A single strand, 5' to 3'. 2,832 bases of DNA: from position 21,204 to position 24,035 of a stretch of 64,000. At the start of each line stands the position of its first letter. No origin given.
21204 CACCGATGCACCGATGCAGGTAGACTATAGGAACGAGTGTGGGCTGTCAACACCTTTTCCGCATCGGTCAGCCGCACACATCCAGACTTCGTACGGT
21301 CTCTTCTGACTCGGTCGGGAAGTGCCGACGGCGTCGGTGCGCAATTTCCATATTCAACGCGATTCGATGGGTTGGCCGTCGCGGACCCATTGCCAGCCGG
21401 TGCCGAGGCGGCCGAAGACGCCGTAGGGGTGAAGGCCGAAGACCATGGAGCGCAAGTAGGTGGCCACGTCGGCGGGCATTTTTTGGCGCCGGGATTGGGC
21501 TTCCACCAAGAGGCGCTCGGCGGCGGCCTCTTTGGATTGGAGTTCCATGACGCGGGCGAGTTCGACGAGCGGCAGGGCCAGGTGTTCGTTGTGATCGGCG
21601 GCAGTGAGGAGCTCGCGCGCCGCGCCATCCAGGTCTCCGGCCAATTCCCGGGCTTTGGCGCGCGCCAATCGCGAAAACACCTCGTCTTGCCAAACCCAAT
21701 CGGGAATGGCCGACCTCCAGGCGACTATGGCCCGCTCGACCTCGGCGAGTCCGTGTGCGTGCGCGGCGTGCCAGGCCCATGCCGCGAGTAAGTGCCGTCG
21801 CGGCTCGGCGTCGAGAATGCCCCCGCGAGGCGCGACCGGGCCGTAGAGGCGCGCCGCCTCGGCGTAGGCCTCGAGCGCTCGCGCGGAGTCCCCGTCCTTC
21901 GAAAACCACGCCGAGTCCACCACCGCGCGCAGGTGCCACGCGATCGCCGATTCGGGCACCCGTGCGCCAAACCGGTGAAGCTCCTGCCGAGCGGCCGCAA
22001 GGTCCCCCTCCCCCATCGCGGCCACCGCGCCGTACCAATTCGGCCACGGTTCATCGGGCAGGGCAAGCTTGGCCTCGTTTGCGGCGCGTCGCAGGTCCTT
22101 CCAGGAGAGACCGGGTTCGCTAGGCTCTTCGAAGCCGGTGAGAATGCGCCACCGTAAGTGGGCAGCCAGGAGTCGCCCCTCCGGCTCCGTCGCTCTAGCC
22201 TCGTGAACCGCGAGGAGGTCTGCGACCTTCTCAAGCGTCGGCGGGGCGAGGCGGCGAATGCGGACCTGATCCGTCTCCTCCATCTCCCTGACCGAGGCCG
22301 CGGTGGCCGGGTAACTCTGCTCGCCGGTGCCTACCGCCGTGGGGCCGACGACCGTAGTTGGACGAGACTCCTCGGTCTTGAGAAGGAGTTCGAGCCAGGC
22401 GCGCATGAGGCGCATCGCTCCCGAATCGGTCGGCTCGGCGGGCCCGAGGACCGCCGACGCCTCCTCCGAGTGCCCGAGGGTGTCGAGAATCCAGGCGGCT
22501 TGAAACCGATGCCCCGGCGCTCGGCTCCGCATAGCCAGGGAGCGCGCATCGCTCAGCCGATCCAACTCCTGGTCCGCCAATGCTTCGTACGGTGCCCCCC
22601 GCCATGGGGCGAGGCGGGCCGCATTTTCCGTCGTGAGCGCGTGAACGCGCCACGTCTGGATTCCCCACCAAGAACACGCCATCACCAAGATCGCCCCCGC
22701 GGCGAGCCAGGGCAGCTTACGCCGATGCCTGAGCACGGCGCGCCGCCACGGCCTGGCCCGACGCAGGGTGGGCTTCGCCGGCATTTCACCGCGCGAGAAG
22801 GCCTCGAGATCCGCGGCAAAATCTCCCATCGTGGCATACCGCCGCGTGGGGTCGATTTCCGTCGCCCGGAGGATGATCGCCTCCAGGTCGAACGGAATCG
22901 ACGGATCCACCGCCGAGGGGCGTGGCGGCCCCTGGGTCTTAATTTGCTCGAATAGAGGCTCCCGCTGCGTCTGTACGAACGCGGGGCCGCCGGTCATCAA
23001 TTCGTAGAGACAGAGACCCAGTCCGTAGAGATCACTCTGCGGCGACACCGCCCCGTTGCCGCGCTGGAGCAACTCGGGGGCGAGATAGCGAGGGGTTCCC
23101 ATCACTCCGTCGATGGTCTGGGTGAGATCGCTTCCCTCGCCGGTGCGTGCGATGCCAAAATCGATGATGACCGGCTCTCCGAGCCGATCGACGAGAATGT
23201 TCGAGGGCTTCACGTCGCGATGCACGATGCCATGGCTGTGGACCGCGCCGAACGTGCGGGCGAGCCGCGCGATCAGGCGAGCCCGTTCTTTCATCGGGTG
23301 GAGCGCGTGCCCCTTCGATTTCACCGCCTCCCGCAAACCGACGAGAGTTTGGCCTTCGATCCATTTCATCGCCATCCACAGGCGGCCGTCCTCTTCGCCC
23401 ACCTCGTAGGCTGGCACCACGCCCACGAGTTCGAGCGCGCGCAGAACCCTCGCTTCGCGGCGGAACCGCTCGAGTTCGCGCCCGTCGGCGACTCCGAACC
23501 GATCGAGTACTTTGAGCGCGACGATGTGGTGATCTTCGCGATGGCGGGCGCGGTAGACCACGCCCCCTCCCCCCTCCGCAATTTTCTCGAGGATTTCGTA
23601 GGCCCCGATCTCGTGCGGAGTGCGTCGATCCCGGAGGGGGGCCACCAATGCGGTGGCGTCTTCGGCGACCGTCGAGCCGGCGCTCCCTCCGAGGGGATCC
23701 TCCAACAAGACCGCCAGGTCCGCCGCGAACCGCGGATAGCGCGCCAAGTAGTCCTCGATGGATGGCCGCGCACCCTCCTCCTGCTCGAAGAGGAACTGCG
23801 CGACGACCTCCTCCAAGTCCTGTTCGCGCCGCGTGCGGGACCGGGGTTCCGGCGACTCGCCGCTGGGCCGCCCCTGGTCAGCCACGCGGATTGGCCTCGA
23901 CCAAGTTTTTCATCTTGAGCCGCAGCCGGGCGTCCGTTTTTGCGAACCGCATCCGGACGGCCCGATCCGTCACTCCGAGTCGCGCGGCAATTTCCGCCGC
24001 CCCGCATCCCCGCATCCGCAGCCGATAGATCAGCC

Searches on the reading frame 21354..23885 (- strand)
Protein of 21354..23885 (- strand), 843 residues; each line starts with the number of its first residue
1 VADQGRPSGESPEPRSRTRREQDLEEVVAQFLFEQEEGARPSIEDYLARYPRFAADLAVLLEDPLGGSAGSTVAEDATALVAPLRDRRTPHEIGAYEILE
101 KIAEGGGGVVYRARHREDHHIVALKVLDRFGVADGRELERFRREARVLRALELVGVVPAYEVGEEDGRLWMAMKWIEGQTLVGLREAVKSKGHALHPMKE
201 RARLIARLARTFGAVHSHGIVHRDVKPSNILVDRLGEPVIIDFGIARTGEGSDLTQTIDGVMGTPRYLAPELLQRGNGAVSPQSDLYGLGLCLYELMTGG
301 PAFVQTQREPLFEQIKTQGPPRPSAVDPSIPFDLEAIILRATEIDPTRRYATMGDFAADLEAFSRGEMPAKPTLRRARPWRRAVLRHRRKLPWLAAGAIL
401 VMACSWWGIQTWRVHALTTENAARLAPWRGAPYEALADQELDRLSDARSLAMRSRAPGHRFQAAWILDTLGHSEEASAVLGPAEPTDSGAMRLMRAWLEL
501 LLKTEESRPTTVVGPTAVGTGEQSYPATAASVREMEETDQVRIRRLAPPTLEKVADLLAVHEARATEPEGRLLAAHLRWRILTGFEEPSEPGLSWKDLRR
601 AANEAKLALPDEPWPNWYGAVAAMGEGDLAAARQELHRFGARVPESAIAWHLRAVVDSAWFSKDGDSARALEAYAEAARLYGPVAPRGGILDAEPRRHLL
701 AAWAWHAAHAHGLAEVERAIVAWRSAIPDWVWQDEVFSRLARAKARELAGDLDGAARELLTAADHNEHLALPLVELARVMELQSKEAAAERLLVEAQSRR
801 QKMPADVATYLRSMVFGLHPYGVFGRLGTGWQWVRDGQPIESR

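Call 25: search_protein_families(library=pfam, proteins=[window:21354-23885:-], max_evalue=0.00001)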
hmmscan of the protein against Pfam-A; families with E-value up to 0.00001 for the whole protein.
window:21354-23885:- (843 aa): 2 families
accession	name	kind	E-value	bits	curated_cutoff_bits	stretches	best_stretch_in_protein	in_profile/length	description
PF00069.31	Pkinase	-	6.4e-42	144.2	31.7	1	96-318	1-212/263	Protein kinase domain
PF07714.23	PK_Tyr_Ser-Thr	-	2.6e-25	89.7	23.1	1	98-349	3-248/258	Protein tyrosine and serine/threonine kinase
